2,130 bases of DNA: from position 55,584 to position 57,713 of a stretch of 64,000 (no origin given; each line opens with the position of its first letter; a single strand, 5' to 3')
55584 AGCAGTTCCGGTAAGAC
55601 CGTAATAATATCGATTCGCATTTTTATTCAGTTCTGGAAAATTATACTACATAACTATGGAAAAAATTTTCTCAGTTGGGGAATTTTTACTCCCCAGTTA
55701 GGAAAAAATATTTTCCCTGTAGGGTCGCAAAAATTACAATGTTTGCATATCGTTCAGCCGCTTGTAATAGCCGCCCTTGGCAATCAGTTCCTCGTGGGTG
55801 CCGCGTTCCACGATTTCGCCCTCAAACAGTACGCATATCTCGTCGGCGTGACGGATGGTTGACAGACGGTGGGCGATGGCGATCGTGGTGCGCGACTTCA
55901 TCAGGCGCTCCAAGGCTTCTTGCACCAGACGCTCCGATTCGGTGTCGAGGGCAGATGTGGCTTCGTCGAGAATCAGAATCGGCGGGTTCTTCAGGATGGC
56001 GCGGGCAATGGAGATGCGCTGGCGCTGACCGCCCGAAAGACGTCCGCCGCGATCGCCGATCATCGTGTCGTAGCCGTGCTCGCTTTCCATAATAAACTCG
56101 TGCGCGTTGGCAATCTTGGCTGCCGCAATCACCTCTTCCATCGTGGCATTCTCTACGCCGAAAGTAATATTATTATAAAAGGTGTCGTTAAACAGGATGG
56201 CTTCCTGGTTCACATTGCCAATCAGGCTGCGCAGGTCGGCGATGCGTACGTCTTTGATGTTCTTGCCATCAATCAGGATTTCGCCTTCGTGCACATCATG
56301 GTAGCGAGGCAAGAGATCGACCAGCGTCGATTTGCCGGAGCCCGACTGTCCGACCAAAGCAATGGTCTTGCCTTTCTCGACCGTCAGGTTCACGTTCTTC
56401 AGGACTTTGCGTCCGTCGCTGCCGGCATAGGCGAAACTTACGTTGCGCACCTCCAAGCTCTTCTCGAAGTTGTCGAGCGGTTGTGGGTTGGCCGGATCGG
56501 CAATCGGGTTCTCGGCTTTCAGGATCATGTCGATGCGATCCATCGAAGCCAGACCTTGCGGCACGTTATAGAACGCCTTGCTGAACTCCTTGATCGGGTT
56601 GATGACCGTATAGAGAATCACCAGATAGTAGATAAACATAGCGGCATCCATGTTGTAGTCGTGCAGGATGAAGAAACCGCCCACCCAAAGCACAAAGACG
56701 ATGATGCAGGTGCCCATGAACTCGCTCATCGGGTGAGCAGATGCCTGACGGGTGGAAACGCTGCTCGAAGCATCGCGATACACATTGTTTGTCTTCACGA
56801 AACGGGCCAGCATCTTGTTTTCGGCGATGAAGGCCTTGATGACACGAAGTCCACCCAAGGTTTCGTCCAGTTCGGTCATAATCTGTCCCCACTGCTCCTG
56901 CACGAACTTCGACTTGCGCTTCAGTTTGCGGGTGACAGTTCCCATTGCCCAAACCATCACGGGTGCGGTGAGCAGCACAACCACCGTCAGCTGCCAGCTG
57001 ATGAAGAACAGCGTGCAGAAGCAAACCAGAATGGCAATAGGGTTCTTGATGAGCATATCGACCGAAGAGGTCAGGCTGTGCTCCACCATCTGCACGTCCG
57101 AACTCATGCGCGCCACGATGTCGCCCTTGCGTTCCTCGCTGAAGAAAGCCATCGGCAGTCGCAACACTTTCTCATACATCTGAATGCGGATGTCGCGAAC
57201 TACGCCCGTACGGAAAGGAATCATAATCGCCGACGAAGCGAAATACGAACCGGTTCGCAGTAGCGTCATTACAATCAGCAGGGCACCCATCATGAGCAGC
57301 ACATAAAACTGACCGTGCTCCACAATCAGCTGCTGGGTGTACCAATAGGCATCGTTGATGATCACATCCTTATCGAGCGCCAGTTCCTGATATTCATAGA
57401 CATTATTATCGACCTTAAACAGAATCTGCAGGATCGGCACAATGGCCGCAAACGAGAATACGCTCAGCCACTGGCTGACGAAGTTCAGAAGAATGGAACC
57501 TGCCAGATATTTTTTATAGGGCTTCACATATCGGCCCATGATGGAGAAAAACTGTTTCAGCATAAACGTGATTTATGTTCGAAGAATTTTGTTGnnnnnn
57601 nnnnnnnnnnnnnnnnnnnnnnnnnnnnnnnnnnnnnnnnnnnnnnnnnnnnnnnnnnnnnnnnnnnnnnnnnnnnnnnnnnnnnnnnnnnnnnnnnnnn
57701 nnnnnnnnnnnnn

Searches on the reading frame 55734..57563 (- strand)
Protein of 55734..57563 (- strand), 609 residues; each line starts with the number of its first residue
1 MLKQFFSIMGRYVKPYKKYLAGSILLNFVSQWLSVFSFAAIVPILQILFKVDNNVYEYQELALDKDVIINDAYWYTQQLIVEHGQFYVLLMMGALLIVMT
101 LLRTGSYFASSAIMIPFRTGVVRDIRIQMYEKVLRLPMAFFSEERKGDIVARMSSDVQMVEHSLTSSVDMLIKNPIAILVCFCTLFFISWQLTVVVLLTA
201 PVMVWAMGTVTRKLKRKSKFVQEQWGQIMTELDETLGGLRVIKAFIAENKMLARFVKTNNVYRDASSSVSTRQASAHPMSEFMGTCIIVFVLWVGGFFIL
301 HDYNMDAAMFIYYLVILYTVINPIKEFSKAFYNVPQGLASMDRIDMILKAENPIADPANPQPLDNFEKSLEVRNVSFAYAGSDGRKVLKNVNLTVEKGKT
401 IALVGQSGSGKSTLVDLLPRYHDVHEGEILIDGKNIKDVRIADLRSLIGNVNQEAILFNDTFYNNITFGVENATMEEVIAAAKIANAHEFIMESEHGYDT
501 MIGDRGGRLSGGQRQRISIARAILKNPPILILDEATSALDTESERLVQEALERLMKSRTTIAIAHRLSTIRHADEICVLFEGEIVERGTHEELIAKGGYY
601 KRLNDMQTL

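Call 4: search_protein_families(library=pfam, proteins=[window:55734-57563:-], max_evalue=0.01)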
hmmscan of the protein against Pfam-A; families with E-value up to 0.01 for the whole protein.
window:55734-57563:- (609 aa): 10 families
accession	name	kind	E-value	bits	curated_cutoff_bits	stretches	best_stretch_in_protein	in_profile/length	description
PF00664.28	ABC_membrane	-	4.9e-39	135.1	28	1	88-323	37-273/274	ABC transporter transmembrane region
PF00005.33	ABC_tran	-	4e-32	112.1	25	1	388-537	1-137/137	ABC transporter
PF02463.25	SMC_N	-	1.4e-08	34.8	40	1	399-580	25-212/220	RecF/RecN/SMC N terminal domain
PF03193.22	RsgA_GTPase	-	4.7e-05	23.7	30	1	362-429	70-137/174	RsgA GTPase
PF13555.12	AAA_29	-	9.8e-05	22.5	27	1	393-416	17-40/61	P-loop containing region of AAA domain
PF00270.35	DEAD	-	0.00022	21.4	26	1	395-561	11-154/167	DEAD/DEAH box helicase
PF13401.12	AAA_22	-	0.0022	18.7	27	0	399-554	6-104/130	AAA domain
PF13191.12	AAA_16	-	0.0023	18.9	32.6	1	400-553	26-158/167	AAA ATPase domain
PF06414.18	Zeta_toxin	-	0.0024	17.8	22.3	0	396-438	14-56/199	Zeta toxin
PF20720.3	nSTAND3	-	0.0085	16.2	27.2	0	391-465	10-78/155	Novel STAND NTPase 3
